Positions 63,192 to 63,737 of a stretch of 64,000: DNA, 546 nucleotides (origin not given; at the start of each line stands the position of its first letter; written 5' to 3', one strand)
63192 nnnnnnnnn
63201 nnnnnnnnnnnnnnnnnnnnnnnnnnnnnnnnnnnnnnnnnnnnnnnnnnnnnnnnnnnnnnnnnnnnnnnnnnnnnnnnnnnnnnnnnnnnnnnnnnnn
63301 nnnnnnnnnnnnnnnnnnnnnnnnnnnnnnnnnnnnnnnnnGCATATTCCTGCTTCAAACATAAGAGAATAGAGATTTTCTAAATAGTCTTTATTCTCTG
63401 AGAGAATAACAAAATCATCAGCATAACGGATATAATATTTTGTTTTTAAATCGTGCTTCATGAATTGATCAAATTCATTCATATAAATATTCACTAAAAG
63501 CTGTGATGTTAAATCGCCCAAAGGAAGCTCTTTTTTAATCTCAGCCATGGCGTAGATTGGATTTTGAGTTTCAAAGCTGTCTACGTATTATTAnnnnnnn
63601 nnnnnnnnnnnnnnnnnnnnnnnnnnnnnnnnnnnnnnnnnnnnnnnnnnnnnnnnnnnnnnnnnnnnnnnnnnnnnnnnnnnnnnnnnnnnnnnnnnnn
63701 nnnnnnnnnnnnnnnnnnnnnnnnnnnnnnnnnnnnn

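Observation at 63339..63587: Reverse-transcriptase remnant wedged between argS and ileS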

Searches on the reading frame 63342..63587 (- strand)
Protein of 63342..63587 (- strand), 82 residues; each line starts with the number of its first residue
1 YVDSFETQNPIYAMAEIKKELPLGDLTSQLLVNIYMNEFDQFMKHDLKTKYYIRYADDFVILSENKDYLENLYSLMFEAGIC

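Call 6: search_protein_families(library=pfam, proteins=[window:63342-63587:-], max_evalue=10)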
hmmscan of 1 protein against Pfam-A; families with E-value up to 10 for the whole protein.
window:63342-63587:- (82 aa): 2 families
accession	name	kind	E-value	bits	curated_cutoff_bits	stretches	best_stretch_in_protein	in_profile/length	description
PF00078.32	RVT_1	-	1.9e-09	38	29.6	1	17-78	115-175/205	Reverse transcriptase (RNA-dependent DNA polymerase)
PF12179.13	IKKbetaNEMObind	-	0.13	12.5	25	1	61-79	3-21/37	I-kappa-kinase-beta NEMO binding domain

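Call 7: search_protein_families(library=ncbifam, proteins=[window:63342-63587:-], max_evalue=10)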
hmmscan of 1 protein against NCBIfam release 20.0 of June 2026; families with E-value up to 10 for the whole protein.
window:63342-63587:- (82 aa): 7 families
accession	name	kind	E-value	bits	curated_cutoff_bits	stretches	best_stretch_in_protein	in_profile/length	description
NF038233.2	retron_St85_RT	exception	3.6e-10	39.6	235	1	15-75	132-194/289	retron St85 family RNA-directed DNA polymerase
TIGR04416.1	group_II_RT_mat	equivalog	1.6e-09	37.3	300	1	21-75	180-232/353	group II intron reverse transcriptase/maturase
NF041746.1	Drt2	equivalog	8.7e-09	35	390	1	15-68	218-273/416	antiviral reverse transcriptase Drt2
NF041747.1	Drt3a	equivalog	9.1e-09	35.1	200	1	18-69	161-212/412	antiviral reverse transcriptase Drt3a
NF042941.1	Retron_TIR_antiphage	equivalog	0.00056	18.8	600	1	15-71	134-192/464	TIR domain-containing anti-phage reverse transcriptase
NF041749.1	Drt4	equivalog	0.0072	15.3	450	1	21-68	195-240/489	antiviral reverse transcriptase Drt4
NF041750.1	Drt5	equivalog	0.014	14.4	550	1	37-71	191-227/484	antiviral reverse transcriptase Drt5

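Call 8: search_protein_families(library=padloc, proteins=[window:63342-63587:-], max_evalue=10)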
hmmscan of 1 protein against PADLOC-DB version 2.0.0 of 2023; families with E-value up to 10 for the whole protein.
window:63342-63587:- (82 aa): 74 families (the best 25 are shown)
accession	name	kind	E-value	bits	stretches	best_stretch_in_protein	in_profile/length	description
PDLC02063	Cas1_IIIb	-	2.5e-13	47.4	1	7-68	177-235/617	-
PDLC03768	Drt3a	-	6.1e-12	43.7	1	19-79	181-240/411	DRT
PDLC03780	RT_UG5-nitrilase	-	2.6e-11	40.7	1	17-71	241-295/907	DRT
PDLC01136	RT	-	3.7e-11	41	1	21-72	178-227/263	RT (reverse transcriptase)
PDLC02175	Drt3a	-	4.1e-10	37.5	1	19-69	159-209/417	-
PDLC03778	RT_UG39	-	5.9e-10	36.7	1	21-74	294-347/541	DRT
PDLC01607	RT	-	6.3e-10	37.5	1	5-76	68-131/161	"CAS-I,CAS-II,CAS-III,CAS-IV,CAS-V,CAS-VI; acquisition_associated"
PDLC03763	RT_UG25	-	1.1e-09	35.1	1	15-68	456-509/870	DRT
PDLC03756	RT_UG19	-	2e-09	35.1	1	16-70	198-250/562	DRT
PDLC03775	RT_UG36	-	5.1e-09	33.5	1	13-68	188-242/557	DRT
PDLC03757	Drt2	-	5.2e-09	33.6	1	20-67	287-336/502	DRT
PDLC02174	Drt3a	-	8.7e-09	33.1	1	20-67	161-208/403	-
PDLC02939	RT_II-A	-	1e-08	33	1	14-74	136-198/304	-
PDLC03759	RT_UG21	-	1.4e-08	31.9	1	17-68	189-238/503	DRT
PDLC03750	RT_UG13b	-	1.6e-08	32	1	27-72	218-265/430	DRT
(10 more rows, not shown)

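Call 12: find_homologous_proteins(query=window:63342-63587:-, max_evalue=0.001)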
Query window:63342-63587:- (82 aa): 362 proteins with E <= 0.001 among 364 candidates; the best 120 are listed.
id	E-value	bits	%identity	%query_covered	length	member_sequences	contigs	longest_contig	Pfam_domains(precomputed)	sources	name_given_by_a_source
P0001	1.2e-37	146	100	84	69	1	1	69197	PF00078.33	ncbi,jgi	ncbi:MAG: RNA-directed DNA polymerase [Candidatus Paceibacterota bacterium]|jgi:hypothetical protein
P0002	1.8e-26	110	72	93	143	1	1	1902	PF00078.33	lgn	-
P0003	1.0e-23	101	71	87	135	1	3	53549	PF00078.33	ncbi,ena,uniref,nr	ncbi:MAG: RNA-directed DNA polymerase (Reverse transcriptase) [Candidatus Nomurabacteria bacterium G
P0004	3.6e-21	93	82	68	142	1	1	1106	PF00078.33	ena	-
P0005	4.6e-21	93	78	67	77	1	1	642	PF00078.33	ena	-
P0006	6.1e-21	92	76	72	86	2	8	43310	PF00078.33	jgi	jgi:retron-type reverse transcriptase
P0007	1.2e-20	92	78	71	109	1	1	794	PF00078.33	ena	-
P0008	2.5e-20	90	81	70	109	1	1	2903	PF00078.33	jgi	-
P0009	3.1e-20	90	84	67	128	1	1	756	PF00078.33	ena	-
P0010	6.0e-20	89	76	72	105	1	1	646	PF00078.33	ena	-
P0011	6.8e-20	89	65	83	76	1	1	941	PF00078.33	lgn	-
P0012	1.1e-19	88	72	71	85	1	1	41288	PF00078.33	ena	-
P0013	1.3e-19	88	87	63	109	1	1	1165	PF00078.33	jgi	jgi:retron-type reverse transcriptase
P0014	2.1e-19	88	78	66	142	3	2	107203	PF00078.33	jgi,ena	-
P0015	2.2e-19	87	79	63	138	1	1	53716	PF00078.33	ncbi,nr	ncbi:TPA: hypothetical protein DHT42_02855 [Candidatus Nomurabacteria bacterium]|nr:hypothetical pro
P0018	2.9e-19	87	83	63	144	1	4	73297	PF00078.33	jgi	-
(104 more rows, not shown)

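Call 15: find_encoding_contigs(protein=P0001, flank=10000, max_places=3)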
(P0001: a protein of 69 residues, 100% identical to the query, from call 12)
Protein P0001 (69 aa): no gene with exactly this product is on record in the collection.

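Call 16: find_encoding_contigs(protein=P0014, flank=6000, max_places=3)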
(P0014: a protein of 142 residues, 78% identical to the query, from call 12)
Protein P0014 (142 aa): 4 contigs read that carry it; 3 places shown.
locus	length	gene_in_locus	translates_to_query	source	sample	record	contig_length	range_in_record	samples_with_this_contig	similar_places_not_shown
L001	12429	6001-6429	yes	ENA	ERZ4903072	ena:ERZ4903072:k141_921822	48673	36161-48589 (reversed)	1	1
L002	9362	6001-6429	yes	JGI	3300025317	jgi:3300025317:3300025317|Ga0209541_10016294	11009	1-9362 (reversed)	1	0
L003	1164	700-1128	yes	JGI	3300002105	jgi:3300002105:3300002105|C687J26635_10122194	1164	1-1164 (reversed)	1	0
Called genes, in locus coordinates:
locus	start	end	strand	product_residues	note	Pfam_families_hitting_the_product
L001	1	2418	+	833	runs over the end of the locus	?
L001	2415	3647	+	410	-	PF08459:UvrC_RNaseH_dom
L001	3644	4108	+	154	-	PF00588:SpoU_methylase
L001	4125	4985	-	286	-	PF01149:Fapy_DNA_glyco, PF06831:H2TH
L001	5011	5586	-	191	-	PF01330:RuvA_N, PF00633:HHH (faint), PF14520:HHH_5, PF07499:RuvA_C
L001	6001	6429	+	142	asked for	PF00078:RVT_1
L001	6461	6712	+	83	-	PF01649:Ribosomal_S20p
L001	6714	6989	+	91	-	-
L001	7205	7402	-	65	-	PF00313:CSD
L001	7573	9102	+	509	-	PF13555:AAA_29 (faint), PF00005:ABC_tran, PF02463:SMC_N (faint), PF13304:AAA_21 (faint), PF13476:AAA_23 (faint), PF00005:ABC_tran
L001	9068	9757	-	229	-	PF01479:S4 (weak), PF00849:PseudoU_synth_2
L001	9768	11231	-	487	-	-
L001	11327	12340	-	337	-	PF00268:Ribonuc_red_sm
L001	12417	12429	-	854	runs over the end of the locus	PF03477:ATP-cone, PF00317:Ribonuc_red_lgN, PF02867:Ribonuc_red_lgC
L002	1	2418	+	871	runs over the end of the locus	PF00005:ABC_tran (faint), PF02463:SMC_N (faint), PF13191:AAA_16 (faint), PF13555:AAA_29 (faint), PF20703:nSTAND1 (faint), PF20720:nSTAND3 (faint), PF13304:AAA_21 (faint), PF17760:UvrA_inter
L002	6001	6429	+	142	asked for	PF00078:RVT_1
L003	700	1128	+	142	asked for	PF00078:RVT_1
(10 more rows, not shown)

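Call 17: find_encoding_contigs(protein=P0018, flank=6000, max_places=3)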
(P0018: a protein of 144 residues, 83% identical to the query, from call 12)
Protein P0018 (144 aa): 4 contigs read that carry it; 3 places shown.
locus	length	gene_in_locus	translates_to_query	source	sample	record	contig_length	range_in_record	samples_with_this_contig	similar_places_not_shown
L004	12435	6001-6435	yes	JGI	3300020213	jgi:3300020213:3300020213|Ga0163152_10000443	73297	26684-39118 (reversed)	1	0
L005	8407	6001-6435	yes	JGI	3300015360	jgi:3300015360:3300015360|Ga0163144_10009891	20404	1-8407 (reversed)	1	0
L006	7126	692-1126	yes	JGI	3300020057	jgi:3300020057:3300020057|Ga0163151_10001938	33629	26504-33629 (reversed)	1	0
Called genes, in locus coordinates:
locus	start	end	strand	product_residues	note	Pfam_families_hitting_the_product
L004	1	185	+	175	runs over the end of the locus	-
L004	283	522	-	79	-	PF01541:GIY-YIG, PF10544:T5orf172 (weak)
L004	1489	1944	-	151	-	PF01668:SmpB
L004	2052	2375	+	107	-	-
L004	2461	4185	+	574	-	PF03485:Arg_tRNA_synt_N, PF00750:tRNA-synt_1d, PF05746:DALR_1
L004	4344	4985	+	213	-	-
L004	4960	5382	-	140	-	PF22296:bAvd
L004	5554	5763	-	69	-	-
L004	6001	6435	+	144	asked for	PF00078:RVT_1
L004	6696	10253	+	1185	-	PF00133:tRNA-synt_1, PF09334:tRNA-synt_1g (faint), PF00300:His_Phos_1, PF00133:tRNA-synt_1, PF08264:Anticodon_1, PF19302:DUF5915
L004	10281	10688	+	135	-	-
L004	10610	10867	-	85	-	-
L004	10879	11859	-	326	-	PF00579:tRNA-synt_1b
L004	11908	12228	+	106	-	PF01329:Pterin_4a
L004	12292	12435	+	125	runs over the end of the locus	-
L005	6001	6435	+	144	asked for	PF00078:RVT_1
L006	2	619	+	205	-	?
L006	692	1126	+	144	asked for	PF00078:RVT_1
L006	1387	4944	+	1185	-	PF00133:tRNA-synt_1, PF09334:tRNA-synt_1g (faint), PF00300:His_Phos_1, PF00133:tRNA-synt_1, PF08264:Anticodon_1, PF19302:DUF5915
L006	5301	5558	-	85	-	-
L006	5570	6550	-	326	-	PF00579:tRNA-synt_1b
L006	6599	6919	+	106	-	PF01329:Pterin_4a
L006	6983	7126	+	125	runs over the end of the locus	-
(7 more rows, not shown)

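Call 21: find_encoding_contigs(protein=P0003, flank=6000, max_places=3)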
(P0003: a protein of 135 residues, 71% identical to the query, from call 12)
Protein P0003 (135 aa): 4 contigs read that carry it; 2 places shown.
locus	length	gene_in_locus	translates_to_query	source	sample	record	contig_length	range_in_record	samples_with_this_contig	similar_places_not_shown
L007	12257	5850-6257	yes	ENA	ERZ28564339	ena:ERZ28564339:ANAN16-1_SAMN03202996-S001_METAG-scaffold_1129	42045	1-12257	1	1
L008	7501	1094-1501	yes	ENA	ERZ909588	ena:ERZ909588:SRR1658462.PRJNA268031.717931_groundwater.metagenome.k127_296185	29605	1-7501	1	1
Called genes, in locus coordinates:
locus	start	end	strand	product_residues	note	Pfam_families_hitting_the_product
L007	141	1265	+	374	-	-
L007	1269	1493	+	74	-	-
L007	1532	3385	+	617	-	PF00009:GTP_EFTU, PF01926:MMR_HSR1 (weak), PF03144:GTP_EFTU_D2, PF22042:EF-G_D2, PF00679:EFG_C, PF21018:BipA_C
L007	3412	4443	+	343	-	PF04545:Sigma70_r4, PF05066:HARE-HTH (weak)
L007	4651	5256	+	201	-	-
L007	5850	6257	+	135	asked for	PF00078:RVT_1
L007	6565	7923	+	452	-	PF26449:DUF8128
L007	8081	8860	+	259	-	PF02618:YceG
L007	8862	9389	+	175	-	PF16473:Rv2179c-like (weak), PF00929:RNase_T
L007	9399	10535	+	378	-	PF02540:NAD_synthase (weak), PF03054:tRNA_Me_trans, PF20259:tRNA_Me_trans_M, PF20258:tRNA_Me_trans_C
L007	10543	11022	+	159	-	PF02308:MgtC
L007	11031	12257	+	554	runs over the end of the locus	PF01411:tRNA-synt_2c, PF07973:tRNA_SAD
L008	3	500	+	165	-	?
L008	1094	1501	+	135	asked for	PF00078:RVT_1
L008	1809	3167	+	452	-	PF26449:DUF8128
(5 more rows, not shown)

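Call 22: find_related_loci(query=window:63342-63587:-, collection=genome_contigs, flank=6000)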
Query window:63342-63587:- (82 aa) in genome_contigs; peptide patterns used: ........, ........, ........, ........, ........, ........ (x = any residue, [..] = any of these).
600 stretches matched a pattern (row limit reached: there are more); 297 encode a relative of the query (tblastn E <= 1e-3); the best 80 are kept; 80 distinct loci.
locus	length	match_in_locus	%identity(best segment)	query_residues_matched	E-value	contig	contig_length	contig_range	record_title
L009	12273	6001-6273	64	2-78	1e-31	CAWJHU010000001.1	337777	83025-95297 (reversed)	MAG: Candidatus Nomurabacteria bacterium isolate MFD03726.bin.1.76 genome assembly, contig: contig_15232, whole genome s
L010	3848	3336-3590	67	2-78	2e-30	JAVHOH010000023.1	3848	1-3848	MAG: Candidatus Paceibacterota bacterium isolate WB02no19_35_22 NODE_16568_length_3848_cov_10.714738, whole genome shotg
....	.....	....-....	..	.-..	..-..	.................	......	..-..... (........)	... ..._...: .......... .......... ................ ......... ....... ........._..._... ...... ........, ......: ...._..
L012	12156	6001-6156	85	21-72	4e-27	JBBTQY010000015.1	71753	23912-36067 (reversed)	MAG: Patescibacteria group bacterium isolate H41-bin076_1 H41_bin076_1_000000000015, whole genome shotgun sequence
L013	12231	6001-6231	67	2-78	9e-27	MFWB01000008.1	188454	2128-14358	MAG: Candidatus Nomurabacteria bacterium RIFOXYB1_FULL_39_16 rifoxyb1_full_scaffold_26, whole genome shotgun sequence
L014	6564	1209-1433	63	2-74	3e-26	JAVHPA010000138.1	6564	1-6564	MAG: Candidatus Moraniibacteriota bacterium isolate WB02no16_44_9 NODE_9346_length_6564_cov_5.376095, whole genome shotg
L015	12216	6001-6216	64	2-72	7e-26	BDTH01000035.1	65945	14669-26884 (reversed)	Bacterium BMS3Abin15 DNA, contig: NODE_2, whole genome shotgun sequence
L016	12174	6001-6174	78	15-72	6e-26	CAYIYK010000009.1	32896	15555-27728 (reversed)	MAG TPA_asm: uncultured Candidatus Saccharibacteria bacterium isolate ERP123247_co1_234 genome assembly, contig: NODE_79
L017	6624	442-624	70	4-72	6e-26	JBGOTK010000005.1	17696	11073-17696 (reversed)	MAG: Candidatus Paceibacteria bacterium isolate OBJ_0618_7090110_164 k141_2008525_length_17696_cov_11.3934, whole genome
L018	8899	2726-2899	78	15-72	9e-26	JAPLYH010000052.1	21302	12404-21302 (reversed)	MAG: Candidatus Parcubacteria bacterium isolate LacPavin_0419_WC90_MAG_36_8 LacPavin_0419_WC90_scaffold_55192, whole gen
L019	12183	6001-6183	72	12-72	2e-25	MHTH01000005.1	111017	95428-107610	MAG: Candidatus Vogelbacteria bacterium RIFOXYB1_FULL_42_16 rifoxyb1_full_scaffold_180, whole genome shotgun sequence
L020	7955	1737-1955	65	2-76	2e-25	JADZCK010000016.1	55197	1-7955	MAG: Candidatus Nomurabacteria bacterium isolate SJ72 c_000000641716, whole genome shotgun sequence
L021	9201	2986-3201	61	2-78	2e-25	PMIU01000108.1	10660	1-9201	MAG: Candidatus Nomurabacteria bacterium isolate fen_1327 73.20120600_E3D.179_contig_39080, whole genome shotgun sequenc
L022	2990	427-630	66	2-71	3e-25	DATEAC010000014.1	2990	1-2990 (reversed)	MAG TPA_asm: Candidatus Paceibacterota bacterium isolate SMAG_U8208 k141_1816741, whole genome shotgun sequence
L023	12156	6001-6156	81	21-72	4e-25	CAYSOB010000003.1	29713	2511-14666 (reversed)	MAG TPA_asm: uncultured Candidatus Saccharibacteria bacterium isolate SRP135725_co1_504 genome assembly, contig: NODE_17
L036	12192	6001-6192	61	2-72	1e-24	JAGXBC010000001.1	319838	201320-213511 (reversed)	MAG: Patescibacteria group bacterium isolate REEB91 contig-150_8, whole genome shotgun sequence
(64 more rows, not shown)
